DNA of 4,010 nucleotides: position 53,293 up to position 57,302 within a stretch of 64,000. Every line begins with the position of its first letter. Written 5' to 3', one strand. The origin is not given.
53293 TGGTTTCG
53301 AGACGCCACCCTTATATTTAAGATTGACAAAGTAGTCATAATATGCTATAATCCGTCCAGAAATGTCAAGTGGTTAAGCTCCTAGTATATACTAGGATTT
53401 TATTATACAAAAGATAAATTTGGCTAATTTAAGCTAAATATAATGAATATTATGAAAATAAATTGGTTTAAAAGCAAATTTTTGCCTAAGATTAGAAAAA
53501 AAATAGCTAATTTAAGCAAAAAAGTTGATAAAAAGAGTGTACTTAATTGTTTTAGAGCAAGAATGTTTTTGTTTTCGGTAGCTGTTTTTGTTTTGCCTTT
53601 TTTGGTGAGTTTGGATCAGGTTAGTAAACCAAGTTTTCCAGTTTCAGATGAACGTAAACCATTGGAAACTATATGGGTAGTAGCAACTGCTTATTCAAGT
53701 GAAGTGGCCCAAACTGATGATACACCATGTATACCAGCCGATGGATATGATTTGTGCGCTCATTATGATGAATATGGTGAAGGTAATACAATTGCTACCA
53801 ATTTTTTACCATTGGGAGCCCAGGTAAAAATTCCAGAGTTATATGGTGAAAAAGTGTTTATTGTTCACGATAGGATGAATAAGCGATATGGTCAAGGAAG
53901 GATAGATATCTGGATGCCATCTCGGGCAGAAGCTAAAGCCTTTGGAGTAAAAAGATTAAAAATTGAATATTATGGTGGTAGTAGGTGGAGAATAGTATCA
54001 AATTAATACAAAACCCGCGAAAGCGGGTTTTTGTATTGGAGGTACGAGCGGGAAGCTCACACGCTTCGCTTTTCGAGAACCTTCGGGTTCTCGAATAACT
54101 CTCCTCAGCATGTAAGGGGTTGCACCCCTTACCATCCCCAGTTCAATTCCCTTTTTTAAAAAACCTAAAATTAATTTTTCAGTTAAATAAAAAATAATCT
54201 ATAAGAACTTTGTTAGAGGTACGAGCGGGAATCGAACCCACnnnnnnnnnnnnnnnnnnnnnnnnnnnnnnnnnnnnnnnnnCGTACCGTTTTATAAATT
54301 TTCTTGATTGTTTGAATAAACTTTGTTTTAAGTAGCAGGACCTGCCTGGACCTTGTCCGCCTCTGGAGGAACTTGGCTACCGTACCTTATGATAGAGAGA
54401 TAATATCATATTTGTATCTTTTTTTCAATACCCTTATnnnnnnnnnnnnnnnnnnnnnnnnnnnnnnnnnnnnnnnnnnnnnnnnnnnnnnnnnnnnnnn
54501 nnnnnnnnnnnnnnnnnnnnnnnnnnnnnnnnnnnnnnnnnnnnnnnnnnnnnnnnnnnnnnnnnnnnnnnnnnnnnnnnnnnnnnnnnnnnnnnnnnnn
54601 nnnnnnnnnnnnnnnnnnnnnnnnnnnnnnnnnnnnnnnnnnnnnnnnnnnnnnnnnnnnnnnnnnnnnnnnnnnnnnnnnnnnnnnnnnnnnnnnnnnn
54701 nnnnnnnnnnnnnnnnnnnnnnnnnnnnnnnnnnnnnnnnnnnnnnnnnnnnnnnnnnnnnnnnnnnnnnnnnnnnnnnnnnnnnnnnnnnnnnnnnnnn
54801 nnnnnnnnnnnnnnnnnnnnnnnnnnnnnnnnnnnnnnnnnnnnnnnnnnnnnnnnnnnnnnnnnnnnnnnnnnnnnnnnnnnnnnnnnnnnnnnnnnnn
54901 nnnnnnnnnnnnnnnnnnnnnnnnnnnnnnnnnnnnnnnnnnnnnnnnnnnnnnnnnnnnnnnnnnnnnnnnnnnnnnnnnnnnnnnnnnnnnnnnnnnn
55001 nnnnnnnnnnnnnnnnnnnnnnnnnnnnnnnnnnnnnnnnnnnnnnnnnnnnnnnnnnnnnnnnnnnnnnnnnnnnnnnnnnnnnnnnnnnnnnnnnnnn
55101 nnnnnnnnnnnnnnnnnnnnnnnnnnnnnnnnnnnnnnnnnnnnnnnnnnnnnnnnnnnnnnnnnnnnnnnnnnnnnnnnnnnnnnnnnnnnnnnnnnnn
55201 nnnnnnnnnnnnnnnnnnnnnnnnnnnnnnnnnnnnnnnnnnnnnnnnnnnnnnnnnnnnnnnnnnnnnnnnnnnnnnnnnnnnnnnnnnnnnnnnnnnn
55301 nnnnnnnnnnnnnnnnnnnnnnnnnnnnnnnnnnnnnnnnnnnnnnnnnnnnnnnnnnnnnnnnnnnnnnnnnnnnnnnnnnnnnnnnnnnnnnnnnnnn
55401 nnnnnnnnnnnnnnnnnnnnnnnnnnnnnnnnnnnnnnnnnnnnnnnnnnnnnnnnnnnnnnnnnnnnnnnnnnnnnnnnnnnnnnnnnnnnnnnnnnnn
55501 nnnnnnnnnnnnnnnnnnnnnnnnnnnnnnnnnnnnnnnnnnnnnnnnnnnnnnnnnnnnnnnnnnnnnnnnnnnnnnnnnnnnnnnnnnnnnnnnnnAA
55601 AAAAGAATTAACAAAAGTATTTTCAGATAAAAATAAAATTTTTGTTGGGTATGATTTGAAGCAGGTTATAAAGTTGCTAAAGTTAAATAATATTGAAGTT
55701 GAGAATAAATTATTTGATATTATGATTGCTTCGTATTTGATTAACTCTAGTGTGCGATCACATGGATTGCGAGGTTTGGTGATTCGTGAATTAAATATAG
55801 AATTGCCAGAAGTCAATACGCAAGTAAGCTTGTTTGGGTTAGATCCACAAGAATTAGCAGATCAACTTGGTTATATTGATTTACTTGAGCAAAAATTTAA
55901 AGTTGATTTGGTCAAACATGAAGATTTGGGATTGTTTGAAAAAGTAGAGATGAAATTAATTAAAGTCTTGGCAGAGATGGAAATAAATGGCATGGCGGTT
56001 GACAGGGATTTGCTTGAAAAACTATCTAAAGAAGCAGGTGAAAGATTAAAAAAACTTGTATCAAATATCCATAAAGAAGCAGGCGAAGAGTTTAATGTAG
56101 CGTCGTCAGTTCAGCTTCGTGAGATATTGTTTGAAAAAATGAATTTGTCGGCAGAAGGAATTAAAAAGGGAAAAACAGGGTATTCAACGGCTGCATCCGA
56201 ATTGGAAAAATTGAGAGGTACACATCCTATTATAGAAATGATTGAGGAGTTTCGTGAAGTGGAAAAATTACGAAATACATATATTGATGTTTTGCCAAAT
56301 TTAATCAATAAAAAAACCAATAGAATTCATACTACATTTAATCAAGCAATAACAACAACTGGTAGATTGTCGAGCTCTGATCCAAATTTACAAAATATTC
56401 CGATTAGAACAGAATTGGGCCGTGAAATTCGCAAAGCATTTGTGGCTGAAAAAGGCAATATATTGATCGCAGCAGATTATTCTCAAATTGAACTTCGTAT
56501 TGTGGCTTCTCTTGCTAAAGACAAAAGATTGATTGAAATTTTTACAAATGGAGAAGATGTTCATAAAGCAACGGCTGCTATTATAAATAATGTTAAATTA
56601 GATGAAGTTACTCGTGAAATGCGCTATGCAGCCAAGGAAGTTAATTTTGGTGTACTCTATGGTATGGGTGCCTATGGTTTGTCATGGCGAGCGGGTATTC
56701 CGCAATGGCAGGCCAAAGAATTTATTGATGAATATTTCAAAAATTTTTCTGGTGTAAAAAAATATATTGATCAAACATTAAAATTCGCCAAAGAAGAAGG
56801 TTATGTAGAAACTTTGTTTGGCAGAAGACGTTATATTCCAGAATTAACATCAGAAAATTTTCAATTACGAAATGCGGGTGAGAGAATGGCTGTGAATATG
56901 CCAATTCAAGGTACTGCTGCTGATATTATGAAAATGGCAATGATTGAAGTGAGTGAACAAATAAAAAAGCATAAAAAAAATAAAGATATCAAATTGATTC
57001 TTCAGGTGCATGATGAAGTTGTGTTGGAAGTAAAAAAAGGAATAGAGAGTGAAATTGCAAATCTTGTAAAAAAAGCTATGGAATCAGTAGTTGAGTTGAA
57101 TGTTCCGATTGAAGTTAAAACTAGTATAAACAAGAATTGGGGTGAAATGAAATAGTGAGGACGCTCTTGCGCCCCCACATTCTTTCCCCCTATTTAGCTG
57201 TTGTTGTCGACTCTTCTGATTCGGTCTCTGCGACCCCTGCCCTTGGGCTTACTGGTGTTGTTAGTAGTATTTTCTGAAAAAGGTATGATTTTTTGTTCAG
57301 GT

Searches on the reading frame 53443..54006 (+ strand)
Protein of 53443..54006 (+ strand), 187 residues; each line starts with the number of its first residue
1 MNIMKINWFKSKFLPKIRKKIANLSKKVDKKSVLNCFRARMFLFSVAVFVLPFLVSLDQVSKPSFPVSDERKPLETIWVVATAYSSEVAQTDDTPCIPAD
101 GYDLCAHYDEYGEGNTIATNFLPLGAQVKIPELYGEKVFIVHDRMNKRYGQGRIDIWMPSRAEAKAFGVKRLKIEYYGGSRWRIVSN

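Call 8: search_protein_families(library=pfam, proteins=[window:53443-54006:+], max_evalue=1)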
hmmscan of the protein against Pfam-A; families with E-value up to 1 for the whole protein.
window:53443-54006:+ (187 aa): 2 families
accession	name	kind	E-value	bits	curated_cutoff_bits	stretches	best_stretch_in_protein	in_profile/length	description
PF06725.17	3D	-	0.13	13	23.8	1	121-171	9-63/72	3D domain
PF02935.21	COX7C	-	0.16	12.7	25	1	37-62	39-64/64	Cytochrome c oxidase subunit VIIc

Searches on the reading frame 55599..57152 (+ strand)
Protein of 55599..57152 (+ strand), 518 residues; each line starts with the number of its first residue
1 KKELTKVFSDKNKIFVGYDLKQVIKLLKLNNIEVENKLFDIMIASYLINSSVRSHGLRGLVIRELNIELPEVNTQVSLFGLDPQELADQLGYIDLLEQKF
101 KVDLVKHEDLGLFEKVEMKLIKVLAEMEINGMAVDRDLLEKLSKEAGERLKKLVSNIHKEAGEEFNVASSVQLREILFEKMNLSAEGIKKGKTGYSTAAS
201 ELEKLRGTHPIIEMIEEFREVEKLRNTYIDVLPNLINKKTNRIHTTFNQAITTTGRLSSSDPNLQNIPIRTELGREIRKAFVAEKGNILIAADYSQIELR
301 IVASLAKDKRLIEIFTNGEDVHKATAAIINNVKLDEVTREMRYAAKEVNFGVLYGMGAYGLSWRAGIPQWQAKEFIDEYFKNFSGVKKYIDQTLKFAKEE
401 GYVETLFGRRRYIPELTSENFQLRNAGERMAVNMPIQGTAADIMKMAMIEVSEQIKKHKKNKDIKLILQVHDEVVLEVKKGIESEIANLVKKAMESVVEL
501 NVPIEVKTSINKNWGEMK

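Call 12: find_related_loci(query=window:55599-57152:+, collection=genome_contigs, flank=5000)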
Query window:55599-57152:+ (518 aa) in genome_contigs; peptide patterns used: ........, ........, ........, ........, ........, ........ (x = any residue, [..] = any of these).
346 stretches matched a pattern; 290 encode a relative of the query (tblastn E <= 1e-3); the best 80 are kept; 80 distinct loci.
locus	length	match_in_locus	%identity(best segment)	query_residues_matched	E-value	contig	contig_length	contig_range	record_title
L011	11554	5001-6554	83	1-518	0e+0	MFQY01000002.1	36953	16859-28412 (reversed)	MAG: Candidatus Magasanikbacteria bacterium RIFOXYC2_FULL_40_16 rifoxyc2_full_scaffold_1126, whole genome shotgun sequen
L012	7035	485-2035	66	3-518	0e+0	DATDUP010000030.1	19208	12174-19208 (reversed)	MAG TPA_asm: Patescibacteria group bacterium isolate SMAG_U8061 k141_445901, whole genome shotgun sequence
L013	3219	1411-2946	64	7-517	0e+0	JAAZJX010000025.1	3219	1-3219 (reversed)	MAG: Candidatus Magasanikiibacteriota bacterium isolate AS22ysBPME_155 40281_AS22, whole genome shotgun sequence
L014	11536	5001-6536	65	10-518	0e+0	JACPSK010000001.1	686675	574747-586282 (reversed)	MAG: Candidatus Magasanikbacteria bacterium isolate NC_groundwater_703_Ag_S-0.2um_44_17 S36_SO-2_scaffold_114964, whole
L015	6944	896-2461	61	6-517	0e+0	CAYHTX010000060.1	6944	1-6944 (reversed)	MAG TPA_asm: uncultured Gammaproteobacteria bacterium isolate ERP119705_co15_524 genome assembly, contig: NODE_13786_len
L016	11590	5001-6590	64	3-518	0e+0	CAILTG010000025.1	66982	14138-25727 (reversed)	MAG: Candidatus Magasanikbacteria bacterium isolate MJ-time_bin-2094 genome assembly, contig: bin-2094:025/101, whole ge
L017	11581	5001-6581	63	1-518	0e+0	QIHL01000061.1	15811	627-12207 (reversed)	MAG: Candidatus Magasanikbacteria bacterium isolate SZUA-124 Ga0063293_10003331, whole genome shotgun sequence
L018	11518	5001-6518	63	7-515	0e+0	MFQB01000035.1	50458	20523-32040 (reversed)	MAG: Candidatus Magasanikbacteria bacterium RIFCSPHIGHO2_02_FULL_47_14 rifcsphigho2_02_scaffold_4349, whole genome shotg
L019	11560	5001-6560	63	3-518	0e+0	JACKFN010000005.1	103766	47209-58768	MAG: Candidatus Nomurabacteria bacterium isolate HK-STAS-PATE-1 HK-STAS-PATE-1_5, whole genome shotgun sequence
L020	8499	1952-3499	60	3-518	0e+0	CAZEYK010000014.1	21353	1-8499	MAG TPA_asm: uncultured Gammaproteobacteria bacterium isolate SRP118108_co5_163 genome assembly, contig: NODE_2092_lengt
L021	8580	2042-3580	63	7-518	0e+0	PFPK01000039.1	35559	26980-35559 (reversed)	MAG: Candidatus Magasanikbacteria bacterium CG_4_10_14_0_2_um_filter_37_12 CG_4_10_14_0.2_scaffold_523_c, whole genome s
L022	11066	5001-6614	60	7-518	0e+0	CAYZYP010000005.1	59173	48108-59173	MAG TPA_asm: uncultured Gammaproteobacteria bacterium isolate SRP062349_co5_339 genome assembly, contig: NODE_89_length_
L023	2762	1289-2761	63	2-495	0e+0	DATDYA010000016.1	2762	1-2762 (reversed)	MAG TPA_asm: Patescibacteria group bacterium isolate SMAG_U8153 k141_508448, whole genome shotgun sequence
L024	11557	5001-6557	64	1-518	0e+0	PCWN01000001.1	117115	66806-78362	MAG: Candidatus Magasanikbacteria bacterium CG11_big_fil_rev_8_21_14_0_20_39_34 CG11_8_21_14_0.20_scaffold_36_c, whole g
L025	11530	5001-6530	59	6-515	0e+0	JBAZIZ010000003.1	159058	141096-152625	MAG: Patescibacteria group bacterium isolate SO_2017_LW4_107 scaffold_76_c3_LW137-91_2017, whole genome shotgun sequence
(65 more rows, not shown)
